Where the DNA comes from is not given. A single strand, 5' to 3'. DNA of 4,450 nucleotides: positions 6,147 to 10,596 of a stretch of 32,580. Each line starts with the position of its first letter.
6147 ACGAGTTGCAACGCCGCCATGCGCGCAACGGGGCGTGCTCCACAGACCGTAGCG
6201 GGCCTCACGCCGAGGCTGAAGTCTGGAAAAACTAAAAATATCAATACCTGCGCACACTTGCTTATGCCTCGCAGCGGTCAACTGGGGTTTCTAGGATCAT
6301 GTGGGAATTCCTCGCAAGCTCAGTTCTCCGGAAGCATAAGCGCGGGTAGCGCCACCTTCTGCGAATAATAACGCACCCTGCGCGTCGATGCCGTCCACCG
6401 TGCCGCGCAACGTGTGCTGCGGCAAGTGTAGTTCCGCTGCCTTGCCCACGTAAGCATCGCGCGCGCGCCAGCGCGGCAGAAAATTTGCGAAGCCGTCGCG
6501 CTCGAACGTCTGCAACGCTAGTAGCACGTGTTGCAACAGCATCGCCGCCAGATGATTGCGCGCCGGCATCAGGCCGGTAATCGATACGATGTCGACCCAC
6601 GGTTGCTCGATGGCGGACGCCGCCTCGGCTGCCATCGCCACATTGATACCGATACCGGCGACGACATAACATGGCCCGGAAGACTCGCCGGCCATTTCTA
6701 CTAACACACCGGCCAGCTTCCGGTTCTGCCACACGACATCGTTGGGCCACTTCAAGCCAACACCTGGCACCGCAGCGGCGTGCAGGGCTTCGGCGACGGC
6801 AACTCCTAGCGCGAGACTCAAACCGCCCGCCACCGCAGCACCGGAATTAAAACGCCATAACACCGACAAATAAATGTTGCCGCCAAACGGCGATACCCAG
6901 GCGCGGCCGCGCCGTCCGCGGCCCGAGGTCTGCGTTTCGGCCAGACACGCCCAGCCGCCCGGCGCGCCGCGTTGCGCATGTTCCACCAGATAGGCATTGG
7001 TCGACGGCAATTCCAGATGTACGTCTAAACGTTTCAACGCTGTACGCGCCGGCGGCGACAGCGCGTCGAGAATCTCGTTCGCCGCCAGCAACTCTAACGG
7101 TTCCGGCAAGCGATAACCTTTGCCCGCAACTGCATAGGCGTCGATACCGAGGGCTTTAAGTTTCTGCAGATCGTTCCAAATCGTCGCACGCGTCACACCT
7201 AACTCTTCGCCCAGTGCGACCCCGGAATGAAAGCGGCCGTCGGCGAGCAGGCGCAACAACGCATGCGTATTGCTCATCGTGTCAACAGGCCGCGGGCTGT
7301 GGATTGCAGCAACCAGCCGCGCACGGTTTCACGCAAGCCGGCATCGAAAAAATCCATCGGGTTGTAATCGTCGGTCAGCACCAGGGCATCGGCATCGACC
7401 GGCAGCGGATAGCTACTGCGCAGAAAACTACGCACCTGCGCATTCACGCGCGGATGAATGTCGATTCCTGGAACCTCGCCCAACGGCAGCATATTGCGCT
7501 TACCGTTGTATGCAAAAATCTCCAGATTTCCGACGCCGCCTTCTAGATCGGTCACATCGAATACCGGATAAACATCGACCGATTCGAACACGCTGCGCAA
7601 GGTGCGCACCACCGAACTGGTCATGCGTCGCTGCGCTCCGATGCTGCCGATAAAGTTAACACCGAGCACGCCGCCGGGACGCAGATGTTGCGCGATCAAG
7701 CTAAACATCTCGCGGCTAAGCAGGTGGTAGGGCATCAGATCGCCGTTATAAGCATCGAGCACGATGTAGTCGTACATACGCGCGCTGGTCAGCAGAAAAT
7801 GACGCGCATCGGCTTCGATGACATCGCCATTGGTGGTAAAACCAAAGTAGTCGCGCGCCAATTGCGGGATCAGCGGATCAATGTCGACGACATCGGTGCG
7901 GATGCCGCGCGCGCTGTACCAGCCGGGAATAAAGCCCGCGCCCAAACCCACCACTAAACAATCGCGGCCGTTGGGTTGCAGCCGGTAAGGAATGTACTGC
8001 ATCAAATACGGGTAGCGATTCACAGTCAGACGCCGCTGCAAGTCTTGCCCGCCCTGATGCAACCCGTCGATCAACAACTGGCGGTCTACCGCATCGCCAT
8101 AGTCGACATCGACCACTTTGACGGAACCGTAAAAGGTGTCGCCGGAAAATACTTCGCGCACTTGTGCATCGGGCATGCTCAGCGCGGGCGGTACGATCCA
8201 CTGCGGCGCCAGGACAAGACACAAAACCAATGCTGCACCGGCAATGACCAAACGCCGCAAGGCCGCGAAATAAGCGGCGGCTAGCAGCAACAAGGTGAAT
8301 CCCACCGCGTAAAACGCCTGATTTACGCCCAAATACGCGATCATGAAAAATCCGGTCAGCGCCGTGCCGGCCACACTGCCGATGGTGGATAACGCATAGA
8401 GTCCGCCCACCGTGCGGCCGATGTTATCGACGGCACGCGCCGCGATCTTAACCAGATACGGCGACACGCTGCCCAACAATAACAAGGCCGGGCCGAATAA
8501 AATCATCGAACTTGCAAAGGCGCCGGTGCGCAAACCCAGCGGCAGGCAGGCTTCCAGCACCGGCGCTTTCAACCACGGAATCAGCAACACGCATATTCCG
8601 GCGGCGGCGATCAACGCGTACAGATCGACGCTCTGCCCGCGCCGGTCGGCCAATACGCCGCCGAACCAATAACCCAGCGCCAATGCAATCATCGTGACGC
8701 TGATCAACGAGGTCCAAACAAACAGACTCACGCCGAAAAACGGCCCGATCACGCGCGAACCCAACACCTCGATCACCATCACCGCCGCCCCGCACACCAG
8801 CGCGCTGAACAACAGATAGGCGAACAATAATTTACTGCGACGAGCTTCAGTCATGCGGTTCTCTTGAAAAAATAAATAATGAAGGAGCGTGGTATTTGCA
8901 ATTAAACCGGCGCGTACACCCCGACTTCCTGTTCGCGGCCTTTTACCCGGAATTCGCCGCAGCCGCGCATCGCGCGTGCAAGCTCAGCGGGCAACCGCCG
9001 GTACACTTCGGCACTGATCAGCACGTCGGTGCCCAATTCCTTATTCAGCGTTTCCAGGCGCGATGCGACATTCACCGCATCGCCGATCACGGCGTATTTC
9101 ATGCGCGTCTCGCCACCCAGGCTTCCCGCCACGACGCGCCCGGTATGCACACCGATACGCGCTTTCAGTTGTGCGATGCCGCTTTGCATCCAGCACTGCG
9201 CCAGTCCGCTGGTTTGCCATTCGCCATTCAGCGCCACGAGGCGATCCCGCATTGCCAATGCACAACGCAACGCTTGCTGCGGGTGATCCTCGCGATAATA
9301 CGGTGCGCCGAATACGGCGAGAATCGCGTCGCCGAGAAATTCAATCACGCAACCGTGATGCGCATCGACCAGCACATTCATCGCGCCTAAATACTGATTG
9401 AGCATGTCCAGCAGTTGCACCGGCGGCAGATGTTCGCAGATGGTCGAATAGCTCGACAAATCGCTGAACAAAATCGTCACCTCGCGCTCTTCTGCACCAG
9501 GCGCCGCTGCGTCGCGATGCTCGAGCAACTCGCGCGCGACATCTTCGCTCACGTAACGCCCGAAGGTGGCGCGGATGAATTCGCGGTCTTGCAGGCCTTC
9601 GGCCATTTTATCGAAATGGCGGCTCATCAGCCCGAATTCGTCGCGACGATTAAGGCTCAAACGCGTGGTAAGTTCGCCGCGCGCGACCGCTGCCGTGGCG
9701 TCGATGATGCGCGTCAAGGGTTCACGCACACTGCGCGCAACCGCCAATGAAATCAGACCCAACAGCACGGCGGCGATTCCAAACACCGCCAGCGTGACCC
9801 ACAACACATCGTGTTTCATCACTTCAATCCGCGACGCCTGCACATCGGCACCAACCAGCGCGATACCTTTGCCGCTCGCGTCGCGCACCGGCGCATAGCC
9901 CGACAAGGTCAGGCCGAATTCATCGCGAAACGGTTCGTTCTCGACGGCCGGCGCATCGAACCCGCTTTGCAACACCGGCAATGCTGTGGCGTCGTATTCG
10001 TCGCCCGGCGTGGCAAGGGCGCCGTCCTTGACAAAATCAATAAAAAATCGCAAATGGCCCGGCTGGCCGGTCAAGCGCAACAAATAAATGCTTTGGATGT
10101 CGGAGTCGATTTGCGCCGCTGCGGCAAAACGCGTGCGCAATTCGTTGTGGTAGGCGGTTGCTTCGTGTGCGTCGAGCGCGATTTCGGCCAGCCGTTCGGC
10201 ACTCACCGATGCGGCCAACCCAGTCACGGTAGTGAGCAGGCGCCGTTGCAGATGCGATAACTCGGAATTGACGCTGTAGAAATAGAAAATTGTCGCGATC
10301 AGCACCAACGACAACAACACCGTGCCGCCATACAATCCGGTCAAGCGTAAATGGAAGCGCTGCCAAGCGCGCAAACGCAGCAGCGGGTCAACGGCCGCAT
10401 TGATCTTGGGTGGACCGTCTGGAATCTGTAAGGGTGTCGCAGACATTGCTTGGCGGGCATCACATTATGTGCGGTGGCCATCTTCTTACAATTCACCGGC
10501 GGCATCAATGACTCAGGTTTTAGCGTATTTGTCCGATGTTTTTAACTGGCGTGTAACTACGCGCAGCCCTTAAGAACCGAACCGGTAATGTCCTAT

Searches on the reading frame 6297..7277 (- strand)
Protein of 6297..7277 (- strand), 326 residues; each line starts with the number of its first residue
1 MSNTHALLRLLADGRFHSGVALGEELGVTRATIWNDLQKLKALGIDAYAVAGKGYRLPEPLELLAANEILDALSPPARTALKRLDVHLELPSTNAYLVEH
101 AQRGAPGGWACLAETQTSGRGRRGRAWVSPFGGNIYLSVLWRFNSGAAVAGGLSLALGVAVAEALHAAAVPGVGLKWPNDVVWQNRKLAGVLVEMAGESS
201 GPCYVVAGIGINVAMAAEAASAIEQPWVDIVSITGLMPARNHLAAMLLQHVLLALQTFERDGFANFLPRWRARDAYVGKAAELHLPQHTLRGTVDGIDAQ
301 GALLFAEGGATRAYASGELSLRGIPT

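Call 9: search_protein_families(library=ncbifam, proteins=[window:6297-7277:-])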
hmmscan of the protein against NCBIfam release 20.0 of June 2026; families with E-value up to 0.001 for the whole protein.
window:6297-7277:- (326 aa): 12 families
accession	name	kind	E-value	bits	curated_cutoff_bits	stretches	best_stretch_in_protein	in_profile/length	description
NF008848.0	PRK11886.1-3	equivalog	1.4e-104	349.6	362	1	4-322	3-316/319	bifunctional biotin--[acetyl-CoA-carboxylase] ligase/biotin operon repressor BirA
NF008847.0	PRK11886.1-2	equivalog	5.7e-97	324.9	293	1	3-322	6-317/320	bifunctional biotin--[acetyl-CoA-carboxylase] ligase/biotin operon repressor BirA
NF008849.0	PRK11886.1-4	equivalog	1.7e-90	303.4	474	1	6-323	9-318/320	bifunctional biotin--[acetyl-CoA-carboxylase] ligase/biotin operon repressor BirA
NF008850.0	PRK11886.1-5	equivalog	6.2e-84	281.9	489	1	5-323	9-318/320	bifunctional biotin--[acetyl-CoA-carboxylase] ligase/biotin operon repressor BirA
TIGR00121.1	birA_ligase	equivalog_domain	2e-56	191.2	83.1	1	86-322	4-235/235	biotin--[acetyl-CoA-carboxylase] ligase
NF005405.0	PRK06955.1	equivalog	1.5e-44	152.3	312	1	83-323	34-295/300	biotin--[acetyl-CoA-carboxylase] ligase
NF009862.0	PRK13325.1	equivalog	5.6e-26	91.3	761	1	89-322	89-323/592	bifunctional biotin--[acetyl-CoA-carboxylase] ligase/type III pantothenate kinase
NF006206.0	PRK08330.1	equivalog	1.4e-23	83.6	311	1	89-322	18-241/243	biotin--protein ligase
NF008846.0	PRK11886.1-1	equivalog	6.7e-22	78.2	353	1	13-322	14-309/312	bifunctional biotin--[acetyl-CoA-carboxylase] ligase/biotin operon repressor BirA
TIGR00122.1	birA_repr_reg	equivalog_domain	8.1e-17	60.9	70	1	7-73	5-69/69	biotin operon repressor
NF004607.0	PRK05935.1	equivalog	9.6e-15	54.9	219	1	113-251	35-171/190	biotin--protein ligase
NF006294.0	PRK08477.1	equivalog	7.7e-13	48.3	179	1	89-224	11-142/214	biotin--[acetyl-CoA-carboxylase] ligase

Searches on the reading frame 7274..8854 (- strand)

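Call 9: search_protein_families(library=ncbifam, proteins=[window:7274-8854:-])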
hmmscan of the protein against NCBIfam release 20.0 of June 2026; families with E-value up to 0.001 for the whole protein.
window:7274-8854:- (526 aa): 5 families
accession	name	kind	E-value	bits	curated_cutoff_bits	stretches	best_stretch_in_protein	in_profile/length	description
NF037959.1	MFS_SpdSyn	subfamily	7.7e-67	226.1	40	1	23-501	2-478/480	fused MFS/spermidine synthase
NF003380.0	PRK04457.1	equivalog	3.5e-15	55.7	304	1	293-424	67-199/265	polyamine aminopropyltransferase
NF002956.0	PRK03612.1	equivalog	1.3e-11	43.6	472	2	11-216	19-216/522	polyamine aminopropyltransferase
NF002010.0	PRK00811.1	equivalog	2.3e-08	33.6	260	1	281-432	64-223/287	polyamine aminopropyltransferase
TIGR00417.1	speE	equivalog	7.3e-05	22.2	249.55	1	281-431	58-215/271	spermidine synthase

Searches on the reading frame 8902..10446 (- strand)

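Call 9: search_protein_families(library=ncbifam, proteins=[window:8902-10446:-])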
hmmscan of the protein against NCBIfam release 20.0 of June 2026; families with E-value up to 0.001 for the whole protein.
window:8902-10446:- (514 aa): 14 families
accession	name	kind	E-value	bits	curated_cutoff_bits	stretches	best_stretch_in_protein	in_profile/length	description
NF038263.1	prot_phos_SiaA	equivalog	1.1e-10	40.7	700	1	202-286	295-380/658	biofilm regulation protein phosphatase SiaA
NF012163.2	BaeS_SmeS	equivalog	3.3e-10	39.5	500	1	216-296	167-244/457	sensor histidine kinase efflux regulator BaeS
NF040691.1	MtrAB_MtrB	equivalog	3.5e-09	36.2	450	1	218-288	189-260/507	MtrAB system histidine kinase MtrB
NF007837.0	PRK10549.1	equivalog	4.7e-09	35.5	603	1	221-302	169-250/466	envelope stress sensor histidine kinase BaeS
NF058645.1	MCPCtpMPsAe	equivalog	5.6e-07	28.7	900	1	200-285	187-276/558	methyl-accepting chemotaxis protein CtpM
NF045900.1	HisKinCpxALeg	equivalog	2.7e-05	23.1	800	1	214-287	149-226/451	two-component system sensor histidine kinase CpxA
NF033092.0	HK_WalK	equivalog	2.9e-05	22.8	725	1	209-287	170-248/594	cell wall metabolism sensor histidine kinase WalK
TIGR03903.1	TOMM_kin_cyc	equivalog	5.4e-05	21.2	705.75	1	344-487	312-438/1267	TOMM system kinase/cyclase fusion protein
NF041210.1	his_kin_PieS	equivalog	0.00015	20.9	850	1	228-287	179-238/474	two component system sensor histidine kinase PieS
NF008184.0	PRK10935.1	equivalog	0.00055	18.7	553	1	218-286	155-223/565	nitrate/nitrite two-component system sensor histidine kinase NarQ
NF011874.0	PRK15347.1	equivalog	0.00055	18.1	852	0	226-286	307-367/921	two component system sensor kinase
NF007004.0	PRK09467.1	equivalog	0.00078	18.4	415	0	217-303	158-243/440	two-component system sensor histidine kinase EnvZ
NF047496.1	HK_LIC11548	equivalog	0.00081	18.3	750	0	215-288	273-347/589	LIC_11548 family sensor histidine kinase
NF047851.1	MCPCitTducer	equivalog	0.00084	18.5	900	0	214-285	191-262/553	methyl-accepting chemotaxis citrate transducer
